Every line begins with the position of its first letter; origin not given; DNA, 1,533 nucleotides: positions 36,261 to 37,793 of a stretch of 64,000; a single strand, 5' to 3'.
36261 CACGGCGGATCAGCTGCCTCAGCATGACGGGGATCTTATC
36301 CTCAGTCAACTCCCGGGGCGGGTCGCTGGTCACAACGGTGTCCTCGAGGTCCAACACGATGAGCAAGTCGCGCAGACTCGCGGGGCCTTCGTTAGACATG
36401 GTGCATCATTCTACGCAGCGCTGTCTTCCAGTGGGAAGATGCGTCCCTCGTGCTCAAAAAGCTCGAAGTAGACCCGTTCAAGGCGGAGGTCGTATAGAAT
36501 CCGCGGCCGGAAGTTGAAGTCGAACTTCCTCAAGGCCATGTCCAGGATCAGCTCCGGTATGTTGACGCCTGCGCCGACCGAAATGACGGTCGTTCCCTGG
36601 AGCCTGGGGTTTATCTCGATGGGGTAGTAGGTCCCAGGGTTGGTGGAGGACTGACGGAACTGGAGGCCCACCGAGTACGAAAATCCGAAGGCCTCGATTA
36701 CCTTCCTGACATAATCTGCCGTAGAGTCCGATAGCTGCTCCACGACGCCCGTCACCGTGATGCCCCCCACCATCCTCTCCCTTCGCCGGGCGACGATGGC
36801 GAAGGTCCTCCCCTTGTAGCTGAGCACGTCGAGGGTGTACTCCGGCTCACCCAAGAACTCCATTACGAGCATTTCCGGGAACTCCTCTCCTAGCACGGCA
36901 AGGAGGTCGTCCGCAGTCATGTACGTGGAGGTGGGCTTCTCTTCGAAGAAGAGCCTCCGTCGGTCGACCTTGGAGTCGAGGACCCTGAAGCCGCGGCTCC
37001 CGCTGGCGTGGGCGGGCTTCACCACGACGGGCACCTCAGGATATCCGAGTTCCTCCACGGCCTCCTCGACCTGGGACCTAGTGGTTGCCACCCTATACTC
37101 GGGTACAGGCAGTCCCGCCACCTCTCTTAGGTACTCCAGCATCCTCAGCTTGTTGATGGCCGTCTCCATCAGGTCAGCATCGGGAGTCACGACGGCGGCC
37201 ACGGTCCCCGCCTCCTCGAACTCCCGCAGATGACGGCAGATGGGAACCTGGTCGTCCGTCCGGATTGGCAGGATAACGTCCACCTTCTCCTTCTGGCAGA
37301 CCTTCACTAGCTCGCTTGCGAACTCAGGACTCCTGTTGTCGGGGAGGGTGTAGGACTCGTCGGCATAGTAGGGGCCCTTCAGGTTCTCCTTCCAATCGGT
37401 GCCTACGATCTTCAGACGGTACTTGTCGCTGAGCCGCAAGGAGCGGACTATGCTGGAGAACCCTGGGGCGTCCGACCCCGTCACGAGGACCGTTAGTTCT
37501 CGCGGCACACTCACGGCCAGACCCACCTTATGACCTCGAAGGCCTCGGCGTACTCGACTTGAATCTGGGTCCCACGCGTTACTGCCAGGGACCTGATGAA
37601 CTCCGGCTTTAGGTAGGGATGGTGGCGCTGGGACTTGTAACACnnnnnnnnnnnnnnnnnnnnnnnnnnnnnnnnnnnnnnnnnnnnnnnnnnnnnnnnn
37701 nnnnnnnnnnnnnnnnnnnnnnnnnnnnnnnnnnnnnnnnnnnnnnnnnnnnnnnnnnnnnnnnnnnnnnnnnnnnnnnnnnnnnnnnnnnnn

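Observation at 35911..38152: ATP-grasp ligase, PIG-L deacetylase and HAD-like gene trio inside the glycan island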

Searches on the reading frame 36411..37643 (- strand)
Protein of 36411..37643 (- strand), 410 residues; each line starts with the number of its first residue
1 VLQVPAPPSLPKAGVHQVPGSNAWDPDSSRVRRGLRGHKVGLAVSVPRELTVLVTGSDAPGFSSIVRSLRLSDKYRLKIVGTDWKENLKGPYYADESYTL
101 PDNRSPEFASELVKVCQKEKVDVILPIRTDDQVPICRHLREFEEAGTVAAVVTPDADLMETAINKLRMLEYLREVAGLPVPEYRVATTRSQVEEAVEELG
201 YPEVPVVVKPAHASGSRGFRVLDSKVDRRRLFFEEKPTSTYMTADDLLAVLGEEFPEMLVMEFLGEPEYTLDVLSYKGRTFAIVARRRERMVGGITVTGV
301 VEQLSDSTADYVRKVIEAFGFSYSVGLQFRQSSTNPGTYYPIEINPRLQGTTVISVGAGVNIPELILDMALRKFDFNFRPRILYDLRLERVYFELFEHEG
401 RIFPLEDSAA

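Call 4: search_protein_families(library=pfam, proteins=[window:36411-37643:-], max_evalue=0.01)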
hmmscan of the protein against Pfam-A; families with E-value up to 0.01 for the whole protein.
window:36411-37643:- (410 aa): 7 families
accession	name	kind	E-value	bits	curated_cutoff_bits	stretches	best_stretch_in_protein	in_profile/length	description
PF15632.11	ATPgrasp_Ter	-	1.1e-24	87.1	29.1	1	254-373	1-111/131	ATP-grasp in the biosynthetic pathway with Ter operon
PF21360.3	PylC-like_N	-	7.2e-08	32.9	27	1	76-147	22-93/96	PylC-like, N-terminal domain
PF02655.19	ATP-grasp_3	-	2e-07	31.7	23.2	1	164-351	3-160/160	ATP-grasp domain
PF02786.22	CPSase_L_D2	-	3.8e-05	23.7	19.8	0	187-232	25-67/211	Carbamoyl-phosphate synthase L chain, ATP binding domain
PF13535.11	ATP-grasp_4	-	0.00049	20.2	27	1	204-350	3-155/160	ATP-grasp domain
PF02222.28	ATP-grasp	-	0.00089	19.4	27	1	175-231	5-59/179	ATP-grasp domain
PF14397.11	ATPgrasp_ST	-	0.0055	16.4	31.4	1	164-281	21-137/278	Sugar-transfer associated ATP-grasp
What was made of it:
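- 36411..37514 (-): ATP-grasp carboxylate-amine ligase, 367 aa. Its GTG start overlaps the PIG-L stop codon as GTGA. Pfam ATPgrasp_Ter scores 87.1 bits and PylC-like_N 32.9 bits (call 4).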

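Call 5: search_protein_families(library=ncbifam, proteins=[window:36411-37643:-], max_evalue=0.01)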
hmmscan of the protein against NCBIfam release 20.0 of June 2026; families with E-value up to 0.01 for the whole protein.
window:36411-37643:- (410 aa): 27 families (the best 25 are shown)
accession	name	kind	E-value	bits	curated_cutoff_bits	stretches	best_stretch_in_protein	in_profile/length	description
NF009402.0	PRK12767.1-1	equivalog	3.3e-36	124.8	218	1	50-369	3-297/329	carbamoyl phosphate synthase-like protein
NF009405.0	PRK12767.1-4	equivalog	5.2e-26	91.4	390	1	75-396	25-314/320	carbamoyl phosphate synthase-like protein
NF009404.0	PRK12767.1-3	equivalog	7.3e-23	81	316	1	78-370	27-306/344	carbamoyl phosphate synthase-like protein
NF009406.0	PRK12767.1-5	equivalog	5.8e-21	74.9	271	1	65-367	16-290/327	carbamoyl phosphate synthase-like protein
NF009403.0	PRK12767.1-2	equivalog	2.6e-15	56.4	286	1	76-314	21-238/342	carbamoyl phosphate synthase-like protein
NF002563.0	PRK02186.1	subfamily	3.7e-12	45.3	625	1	153-371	96-303/890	argininosuccinate lyase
NF005315.0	PRK06849.1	equivalog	3.8e-11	42.6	406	1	51-214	6-163/389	hypothetical protein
TIGR01235.1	pyruv_carbox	equivalog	1.3e-08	32.9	1114.45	1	94-362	42-308/1143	pyruvate carboxylase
NF006766.0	PRK09288.1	equivalog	2.3e-08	33.2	339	1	109-227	64-173/396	formate-dependent phosphoribosylglycinamide formyltransferase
TIGR01142.1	purT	equivalog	5.4e-08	32.1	502.15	1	110-227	52-160/380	phosphoribosylglycinamide formyltransferase 2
TIGR02144.1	LysX_arch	equivalog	1.2e-07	31.1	275.6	1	140-371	66-276/281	lysine biosynthesis protein LysX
NF053643.1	Ddl_archaea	equivalog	2e-07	30.3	500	1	113-376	54-301/367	putative pseudomurein biosynthesis ATP-grasp protein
TIGR00768.1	rimK_fam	subfamily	1.5e-06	27.8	143.4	1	117-369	44-275/276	RimK family alpha-L-glutamate ligase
NF006286.0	PRK08462.1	equivalog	2.9e-05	23.1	740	1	151-370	104-318/445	acetyl-CoA carboxylase biotin carboxylase subunit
NF005543.0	PRK07206.1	subfamily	3.4e-05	22.7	302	1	155-321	99-263/416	hypothetical protein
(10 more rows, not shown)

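Call 7: search_solved_structures(query=window:36411-37514:-, max_evalue=0.01)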
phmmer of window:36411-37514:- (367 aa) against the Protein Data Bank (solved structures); distinct sequences matched with E-value up to 0.01: 12.
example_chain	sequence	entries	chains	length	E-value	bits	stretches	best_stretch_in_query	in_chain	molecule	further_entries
2pn1_A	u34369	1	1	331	2.9e-10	43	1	46-324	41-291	Carbamoylphosphate synthase large subunit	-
1bxr_A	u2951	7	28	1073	2.4e-07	33.4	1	72-318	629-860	CARBAMOYL-PHOSPHATE SYNTHASE | CARBAMOYL PHOSPHATE SYNTHETASE: LARGE SUBUNIT | CARBAMOYL PHOSPHATE SYNTHETASE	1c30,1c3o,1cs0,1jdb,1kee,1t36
2qf7_A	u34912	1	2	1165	5.3e-07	32.3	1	24-321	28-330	Pyruvate carboxylase protein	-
3tw6_A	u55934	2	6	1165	5.3e-07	32.3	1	24-321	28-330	Pyruvate carboxylase protein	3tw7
1ce8_A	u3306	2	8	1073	9.1e-07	31.5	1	72-318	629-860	PROTEIN (CARBAMOYL-PHOSPHATE SYNTHASE) | carbamoyl phosphate synthetase large chain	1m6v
2dzd_A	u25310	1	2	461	2.3e-06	30.2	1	48-320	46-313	pyruvate carboxylase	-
1a9x_A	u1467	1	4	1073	1.1e-05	28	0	72-318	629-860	CARBAMOYL PHOSPHATE SYNTHETASE (LARGE CHAIN)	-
2czg_A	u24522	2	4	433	0.00015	24.2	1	36-176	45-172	phosphoribosylglycinamide formyl transferase | 433aa long hypothetical phosphoribosylglycinamide formyl transferase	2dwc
8evy_B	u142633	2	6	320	0.00046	22.6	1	119-177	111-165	D-alanine--D-alanine ligase B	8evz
3ouu_A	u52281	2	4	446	0.00061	22.2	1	110-326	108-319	Biotin carboxylase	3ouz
8hz5_A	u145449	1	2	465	0.00063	22.2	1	133-308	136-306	Biotin carboxylase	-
2yl2_A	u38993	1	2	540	0.0019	20.6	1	151-328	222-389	ACETYL-COA CARBOXYLASE 1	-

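Call 10: find_homologous_proteins(query=window:36411-37514:-, max_evalue=0.00001)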
Query window:36411-37514:- (367 aa): 1110 proteins with E <= 0.00001 among 8000 candidates; the best 120 are listed.
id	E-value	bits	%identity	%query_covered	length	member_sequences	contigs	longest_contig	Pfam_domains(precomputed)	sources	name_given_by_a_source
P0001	9.3e-239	809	100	100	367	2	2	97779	PF15632.12,PF02655.20,PF21360.4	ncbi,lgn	-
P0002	9.4e-182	622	75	99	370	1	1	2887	PF15632.12,PF02655.20,PF21360.4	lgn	-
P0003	2.3e-154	532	62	99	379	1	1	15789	PF15632.12,PF21360.4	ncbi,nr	ncbi:MAG: hypothetical protein FK733_04775 [Asgard group archaeon]|nr:hypothetical protein [Asgard g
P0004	2.4e-153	528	62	99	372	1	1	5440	PF15632.12,PF02655.20,PF21360.4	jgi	jgi:carbamoyl-phosphate synthase large subunit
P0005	1.3e-152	526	63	98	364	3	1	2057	PF15632.12,PF02655.20,PF21360.4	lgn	-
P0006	2.0e-151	522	63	98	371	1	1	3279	PF15632.12,PF02655.20,PF21360.4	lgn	-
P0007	1.2e-148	513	60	99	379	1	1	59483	PF15632.12,PF02786.23,PF02655.20,PF21360.4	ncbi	-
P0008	7.8e-146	504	60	98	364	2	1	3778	PF15632.12,PF02655.20,PF21360.4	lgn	-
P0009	3.3e-145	502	58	99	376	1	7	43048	PF15632.12,PF21360.4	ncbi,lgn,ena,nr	ncbi:MAG: ATP-grasp domain-containing protein [Asgard group archaeon]|nr:ATP-grasp domain-containing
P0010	3.9e-144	498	57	98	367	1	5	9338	PF15632.12,PF02655.20,PF21360.4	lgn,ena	-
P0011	2.6e-140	486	56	100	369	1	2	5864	PF15632.12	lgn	-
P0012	1.5e-138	480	57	98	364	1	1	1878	PF15632.12,PF21360.4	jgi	jgi:carbamoyl-phosphate synthase large subunit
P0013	8.4e-136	471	55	98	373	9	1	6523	PF15632.12,PF02786.23,PF02655.20,PF21360.4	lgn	-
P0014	4.4e-119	416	54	98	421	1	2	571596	PF15632.12,PF02786.23,PF02655.20,PF21360.4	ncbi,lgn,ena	-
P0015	3.4e-118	413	51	98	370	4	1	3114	PF15632.12,PF02786.23,PF02655.20,PF21360.4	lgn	-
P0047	8.5e-63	231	38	97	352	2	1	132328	PF13535.12,PF15632.12,PF02786.23,PF02655.20,PF21360.4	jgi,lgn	jgi:carbamoyl-phosphate synthase large subunit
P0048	1.2e-61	227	38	98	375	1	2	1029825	PF15632.12,PF02786.23,PF02655.20,PF21360.4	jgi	jgi:carbamoyl-phosphate synthase large subunit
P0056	2.0e-57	213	37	99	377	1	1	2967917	PF15632.12,PF02786.23,PF02655.20,PF21360.4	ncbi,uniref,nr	ncbi:ATP-grasp domain-containing protein [Halopenitus persicus]|uniref:ATP-grasp domain-containing p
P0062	6.3e-55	205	36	96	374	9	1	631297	PF15632.12,PF02786.23,PF02655.20,PF21360.4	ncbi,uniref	ncbi:ATP-grasp domain-containing protein [Halorubellus litoreus]|uniref:ATP-grasp domain-containing 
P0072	6.0e-51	192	38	86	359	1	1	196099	PF13535.12,PF15632.12,PF02786.23,PF02655.20,PF21360.4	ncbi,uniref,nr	ncbi:ATP-grasp domain-containing protein [Halorarum halobium]|uniref:ATP-grasp domain-containing pro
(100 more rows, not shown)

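Call 11: find_encoding_contigs(protein=P0007, flank=7000, max_places=2)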
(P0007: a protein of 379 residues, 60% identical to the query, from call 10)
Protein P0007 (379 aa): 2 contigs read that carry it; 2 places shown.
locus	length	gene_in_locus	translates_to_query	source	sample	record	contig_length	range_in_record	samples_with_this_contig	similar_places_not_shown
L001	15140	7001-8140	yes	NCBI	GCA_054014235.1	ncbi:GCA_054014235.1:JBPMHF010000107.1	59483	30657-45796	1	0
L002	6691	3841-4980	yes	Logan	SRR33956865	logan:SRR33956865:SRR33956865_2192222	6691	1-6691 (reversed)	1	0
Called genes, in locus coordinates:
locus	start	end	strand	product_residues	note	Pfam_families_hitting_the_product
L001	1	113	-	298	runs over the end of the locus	PF00459:Inositol_P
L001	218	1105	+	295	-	PF02899:Phage_int_SAM_1, PF13102:Phage_int_SAM_5 (weak), PF13495:Phage_int_SAM_4, PF00589:Phage_integrase, PF22823:MrpR_C_cat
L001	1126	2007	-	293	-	PF02540:NAD_synthase (weak), PF03054:tRNA_Me_trans (faint), PF06508:QueC (weak)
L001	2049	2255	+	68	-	-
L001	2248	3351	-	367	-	PF04055:Radical_SAM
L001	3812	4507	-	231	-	-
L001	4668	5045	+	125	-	-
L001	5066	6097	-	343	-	-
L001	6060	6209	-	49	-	-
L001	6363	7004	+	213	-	PF02585:PIG-L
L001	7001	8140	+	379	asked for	PF21360:PylC-like_N, PF02655:ATP-grasp_3 (weak), PF02786:CPSase_L_D2 (faint), PF15632:ATPgrasp_Ter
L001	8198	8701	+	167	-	-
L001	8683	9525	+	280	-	PF00535:Glycos_transf_2, PF13641:Glyco_tranf_2_3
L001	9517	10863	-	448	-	PF03446:NAD_binding_2 (weak), PF03721:UDPG_MGDP_dh_N, PF00984:UDPG_MGDP_dh, PF03720:UDPG_MGDP_dh_C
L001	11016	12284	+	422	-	PF03453:MoeA_N, PF00994:MoCF_biosynth, PF03454:MoeA_C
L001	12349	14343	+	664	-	PF03453:MoeA_N, PF00994:MoCF_biosynth, PF03454:MoeA_C, PF12727:PBP_like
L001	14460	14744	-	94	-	PF00717:Peptidase_S24 (faint), PF10502:Peptidase_S26 (weak)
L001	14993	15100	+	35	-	-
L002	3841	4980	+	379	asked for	PF21360:PylC-like_N, PF02655:ATP-grasp_3 (weak), PF02786:CPSase_L_D2 (faint), PF15632:ATPgrasp_Ter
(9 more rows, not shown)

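Call 12: find_encoding_contigs(protein=P0009, flank=7000, max_places=2)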
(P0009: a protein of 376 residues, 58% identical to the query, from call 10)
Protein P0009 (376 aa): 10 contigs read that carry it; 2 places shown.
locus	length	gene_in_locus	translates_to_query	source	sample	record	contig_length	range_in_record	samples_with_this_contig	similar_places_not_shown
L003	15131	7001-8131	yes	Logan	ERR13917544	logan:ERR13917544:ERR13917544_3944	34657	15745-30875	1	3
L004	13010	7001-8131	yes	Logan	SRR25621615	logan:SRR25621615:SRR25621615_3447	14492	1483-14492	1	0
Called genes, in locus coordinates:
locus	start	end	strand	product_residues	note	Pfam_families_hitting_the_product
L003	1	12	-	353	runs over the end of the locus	PF01073:3Beta_HSD, PF01370:Epimerase, PF02719:Polysacc_synt_2, PF04321:RmlD_sub_bind, PF05368:NmrA, PF07993:NAD_binding_4, PF13460:NAD_binding_10, PF16363:GDP_Man_Dehyd, +1 more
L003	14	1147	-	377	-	PF01041:DegT_DnrJ_EryC1, PF00155:Aminotran_1_2 (faint)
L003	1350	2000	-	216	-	PF02348:CTP_transf_3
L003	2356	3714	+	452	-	-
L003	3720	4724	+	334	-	PF00685:Sulfotransfer_1, PF13469:Sulfotransfer_3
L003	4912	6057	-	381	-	PF13439:Glyco_transf_4, PF13477:Glyco_trans_4_2 (weak)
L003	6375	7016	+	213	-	PF02585:PIG-L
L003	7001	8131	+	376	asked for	PF21360:PylC-like_N, PF15632:ATPgrasp_Ter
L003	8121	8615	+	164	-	PF05152:DUF705 (weak), PF11019:DUF2608 (faint)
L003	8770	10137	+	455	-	PF03446:NAD_binding_2 (weak), PF03721:UDPG_MGDP_dh_N, PF00984:UDPG_MGDP_dh, PF03720:UDPG_MGDP_dh_C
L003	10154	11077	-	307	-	PF00535:Glycos_transf_2, PF13641:Glyco_tranf_2_3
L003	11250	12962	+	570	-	PF00501:AMP-binding, PF13193:AMP-binding_C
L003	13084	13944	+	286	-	PF00398:RrnaAD, PF01135:PCMT (faint), PF08241:Methyltransf_11 (weak), PF13649:Methyltransf_25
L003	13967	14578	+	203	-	PF05175:MTS, PF06080:DUF938 (weak), PF13847:Methyltransf_31, PF02390:Methyltransf_4, PF13649:Methyltransf_25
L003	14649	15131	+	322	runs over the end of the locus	-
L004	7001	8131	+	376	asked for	PF21360:PylC-like_N, PF15632:ATPgrasp_Ter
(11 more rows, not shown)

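Call 13: find_encoding_contigs(protein=P0056, flank=7000, max_places=2)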
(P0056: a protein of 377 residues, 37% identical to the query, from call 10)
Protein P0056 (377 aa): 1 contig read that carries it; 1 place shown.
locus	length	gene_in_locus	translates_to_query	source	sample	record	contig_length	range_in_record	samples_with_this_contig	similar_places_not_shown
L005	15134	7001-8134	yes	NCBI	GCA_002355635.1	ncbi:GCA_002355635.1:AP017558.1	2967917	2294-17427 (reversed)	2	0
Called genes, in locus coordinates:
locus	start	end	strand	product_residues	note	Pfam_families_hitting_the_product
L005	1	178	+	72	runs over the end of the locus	-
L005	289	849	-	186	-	PF24035:DUF7344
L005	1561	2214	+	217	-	PF24035:DUF7344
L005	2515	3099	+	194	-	PF14602:Hexapep_2 (faint), PF24894:Hexapep_GlmU (faint), PF25084:LbH_EIF2B (faint), PF25087:GMPPB_C (weak), PF00132:Hexapep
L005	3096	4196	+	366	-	PF00155:Aminotran_1_2 (weak), PF01041:DegT_DnrJ_EryC1, PF01212:Beta_elim_lyase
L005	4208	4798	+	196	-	PF04307:YdjM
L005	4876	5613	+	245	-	-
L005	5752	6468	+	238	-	PF00535:Glycos_transf_2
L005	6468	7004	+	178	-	-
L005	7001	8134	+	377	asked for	PF21360:PylC-like_N (weak), PF02655:ATP-grasp_3, PF02786:CPSase_L_D2 (faint), PF15632:ATPgrasp_Ter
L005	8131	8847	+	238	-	PF00702:Hydrolase, PF13419:HAD_2, PF13242:Hydrolase_like (faint)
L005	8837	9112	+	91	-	PF25213:HVO_A0261_N, PF12840:HTH_20 (weak)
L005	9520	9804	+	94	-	-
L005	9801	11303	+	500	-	-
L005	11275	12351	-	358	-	PF04007:DUF354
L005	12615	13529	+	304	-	PF13439:Glyco_transf_4, PF13579:Glyco_trans_4_4 (weak), PF13692:Glyco_trans_1_4, PF20706:GT4-conflict (faint), PF00534:Glycos_transf_1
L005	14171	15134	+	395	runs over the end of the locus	PF07969:Amidohydro_3, PF01979:Amidohydro_1 (weak)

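Call 24: find_related_loci(query=A2, collection=genome_contigs, flank=9000)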
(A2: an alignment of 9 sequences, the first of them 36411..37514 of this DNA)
Query A2 (367 aa) in genome_contigs; peptide patterns used: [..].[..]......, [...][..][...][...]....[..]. (x = any residue, [..] = any of these).
198 stretches matched a pattern; 117 encode a relative of the query (tblastn E <= 1e-3); the best 80 are kept; 80 distinct loci.
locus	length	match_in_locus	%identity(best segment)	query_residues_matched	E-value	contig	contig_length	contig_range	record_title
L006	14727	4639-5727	58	5-367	3e-154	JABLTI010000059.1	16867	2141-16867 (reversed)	MAG: Promethearchaeati archaeon isolate HMA_bin2.83 metabat2_83_fa_scaffold_3676, whole genome shotgun sequence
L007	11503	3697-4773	55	5-364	4e-143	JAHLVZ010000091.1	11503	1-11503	MAG: Candidatus Heimdallarchaeota archaeon isolate 12R2_15 NODE_1865_length_11503_cov_10.931866, whole genome shotgun se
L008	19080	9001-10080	54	5-364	6e-126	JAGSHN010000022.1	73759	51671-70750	MAG: Candidatus Thorarchaeota archaeon isolate A361 k151_24748, whole genome shotgun sequence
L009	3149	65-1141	49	5-363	2e-128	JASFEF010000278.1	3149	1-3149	MAG: Candidatus Thorarchaeota archaeon isolate D0606M12metaG_Bin_135 D0606M12metaG_FD_scaffold_7682_c2, whole genome sho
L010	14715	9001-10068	51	5-360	2e-122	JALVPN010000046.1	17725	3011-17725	MAG: Promethearchaeota archaeon isolate A3_metabat1_scaf2bin.173 A3_NODE_1693_length_17725_cov_2.034720, whole genome sh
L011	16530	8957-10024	51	5-360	2e-119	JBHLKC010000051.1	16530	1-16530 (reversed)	MAG: Candidatus Hodarchaeota archaeon isolate DZ1B.236 DZ1B.236@10389, whole genome shotgun sequence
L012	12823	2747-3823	48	5-363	2e-118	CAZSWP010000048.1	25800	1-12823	MAG TPA_asm: uncultured archaeon isolate SRP141376_co1_380 genome assembly, contig: NODE_4254_length_25800_cov_4.169664,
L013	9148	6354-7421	48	5-360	4e-118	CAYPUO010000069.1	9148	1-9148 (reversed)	MAG TPA_asm: uncultured archaeon isolate SRP323688_co1_182 genome assembly, contig: NODE_11147_length_9148_cov_4.462884,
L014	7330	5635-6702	49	5-360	2e-117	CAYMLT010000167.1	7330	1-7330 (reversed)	MAG TPA_asm: uncultured archaeon isolate binchicken_co129_606 genome assembly, contig: NODE_34047_length_7330_cov_3.7117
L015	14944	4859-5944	49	5-366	7e-115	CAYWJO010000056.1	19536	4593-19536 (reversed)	MAG TPA_asm: uncultured archaeon isolate SRP214966_co7_247 genome assembly, contig: NODE_2074_length_19536_cov_6.222011,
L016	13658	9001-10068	45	5-360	4e-102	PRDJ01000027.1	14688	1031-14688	MAG: Candidatus Thorarchaeota archaeon isolate OWC5 Thor_OWC5_027, whole genome shotgun sequence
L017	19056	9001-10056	43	5-358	5e-95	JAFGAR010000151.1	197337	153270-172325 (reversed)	MAG: Candidatus Thorarchaeota archaeon isolate Zod_maxbin.0292 k87_5801563, whole genome shotgun sequence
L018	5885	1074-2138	43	2-358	1e-94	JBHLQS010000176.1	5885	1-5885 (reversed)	MAG: Candidatus Thorarchaeota archaeon isolate QM1B.10 QM1B.10@65616, whole genome shotgun sequence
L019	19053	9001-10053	38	5-362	2e-71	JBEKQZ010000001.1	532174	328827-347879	MAG: Candidatus Levyibacteriota bacterium isolate SPRUCE 49 SPRUCE_49_1, whole genome shotgun sequence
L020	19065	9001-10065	37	7-362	4e-68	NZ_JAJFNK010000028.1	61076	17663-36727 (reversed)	Alicyclobacillus tolerans strain BL-1 NODE_28_length_61076_cov_81.971016, whole genome shotgun sequence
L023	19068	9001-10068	35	5-363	2e-61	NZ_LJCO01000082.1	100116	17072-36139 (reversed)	Alicyclobacillus ferrooxydans strain TC-34 contig_18, whole genome shotgun sequence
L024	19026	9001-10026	34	6-353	8e-59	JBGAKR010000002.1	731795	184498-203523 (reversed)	MAG: Bacteroidia bacterium isolate MAG_AAO_H125.12 AAOH125-12_opera_contig_27, whole genome shotgun sequence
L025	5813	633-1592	37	5-328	1e-58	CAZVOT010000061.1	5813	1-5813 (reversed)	MAG TPA_asm: Candidatus Woesearchaeota archaeon isolate binchicken_co387_106 genome assembly, contig: NODE_19927_length_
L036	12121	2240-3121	34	55-353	7e-52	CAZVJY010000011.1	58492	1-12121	MAG TPA_asm: uncultured Flavobacteriaceae bacterium isolate SRP318679_co1_16 genome assembly, contig: NODE_774_length_58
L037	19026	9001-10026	33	1-349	1e-51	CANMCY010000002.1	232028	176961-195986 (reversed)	MAG: Flavobacteriales bacterium isolate ZE-Oct18-133 genome assembly, contig: ZE-Oct18-C16, whole genome shotgun sequenc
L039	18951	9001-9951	32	28-349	1e-51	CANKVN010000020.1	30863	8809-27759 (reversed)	MAG: Flavobacteriales bacterium isolate ZE-13oct10-141 genome assembly, contig: ZE-13oct10-C597, whole genome shotgun se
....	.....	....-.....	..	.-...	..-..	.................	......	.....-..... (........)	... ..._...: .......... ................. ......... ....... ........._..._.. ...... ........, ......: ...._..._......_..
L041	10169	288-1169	35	55-353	5e-51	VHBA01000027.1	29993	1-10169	MAG: Sphingomonadales bacterium isolate M_surface_9_m1_271 M_surface_9_m1_271_Ga0194116_10001727, whole genome shotgun s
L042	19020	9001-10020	29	5-353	6e-51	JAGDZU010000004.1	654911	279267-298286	MAG: Bacteroidia bacterium isolate FR12bac11 FR12ZCynBig_contig_2300, whole genome shotgun sequence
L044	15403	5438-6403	32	1-328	6e-49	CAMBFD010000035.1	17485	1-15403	MAG: Chitinophaga pinensis isolate TrE-25oct19-137 genome assembly, contig: TrE-25oct19-C3655, whole genome shotgun sequ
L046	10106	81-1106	32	6-353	8e-47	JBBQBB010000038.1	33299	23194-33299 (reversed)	MAG: Bacteroidia bacterium isolate Co_metawrap_1406 Cmw_1406_k141_24107108_length_33299_cov_15.0000, whole genome shotgu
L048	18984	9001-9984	30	1-335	2e-46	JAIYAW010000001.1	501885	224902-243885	MAG: Bacteroidetes bacterium isolate E1_MAG_00016 pond_E1_MAG_00016_000000000001, whole genome shotgun sequence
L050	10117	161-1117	30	31-353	7e-46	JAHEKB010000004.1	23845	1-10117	MAG: Bacteroidetes bacterium isolate Ww572 NODE_5341_length_23845_cov_2.800624, whole genome shotgun sequence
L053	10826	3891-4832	31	1-320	9e-45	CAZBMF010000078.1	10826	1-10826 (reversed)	MAG TPA_asm: uncultured Rhizobium sp. isolate SRP219642_co3_85 genome assembly, contig: NODE_7565_length_10826_cov_7.428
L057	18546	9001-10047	32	8-360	1e-43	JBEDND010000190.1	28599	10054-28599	MAG: Bacteroidota bacterium isolate NASQAN2015_111_B_bin.81 scaffold_552366, whole genome shotgun sequence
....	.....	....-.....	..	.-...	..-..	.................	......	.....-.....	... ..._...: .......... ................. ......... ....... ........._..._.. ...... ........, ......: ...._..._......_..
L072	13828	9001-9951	32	8-328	4e-39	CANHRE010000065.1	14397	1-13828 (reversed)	MAG: Flavobacteriales bacterium isolate RE-26jul17-153 genome assembly, contig: RE-26jul17-C6472, whole genome shotgun s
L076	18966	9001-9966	32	1-328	1e-38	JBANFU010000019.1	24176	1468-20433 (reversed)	MAG: Bacteroidota bacterium isolate altamaha_2019_sw_WHONDRS-S19S_0010_B_bin.109 scaffold_1832325, whole genome shotgun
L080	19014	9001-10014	28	7-353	1e-37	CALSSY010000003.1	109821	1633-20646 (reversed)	MAG: uncultured Bacteroidia bacterium isolate AE_MB391 genome assembly, contig: contig_25796_AE_MB391, whole genome shot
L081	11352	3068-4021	30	5-328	2e-37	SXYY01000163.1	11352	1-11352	MAG: Bacteroidota bacterium isolate F1-20-MAGs097 F1-20__c734092, whole genome shotgun sequence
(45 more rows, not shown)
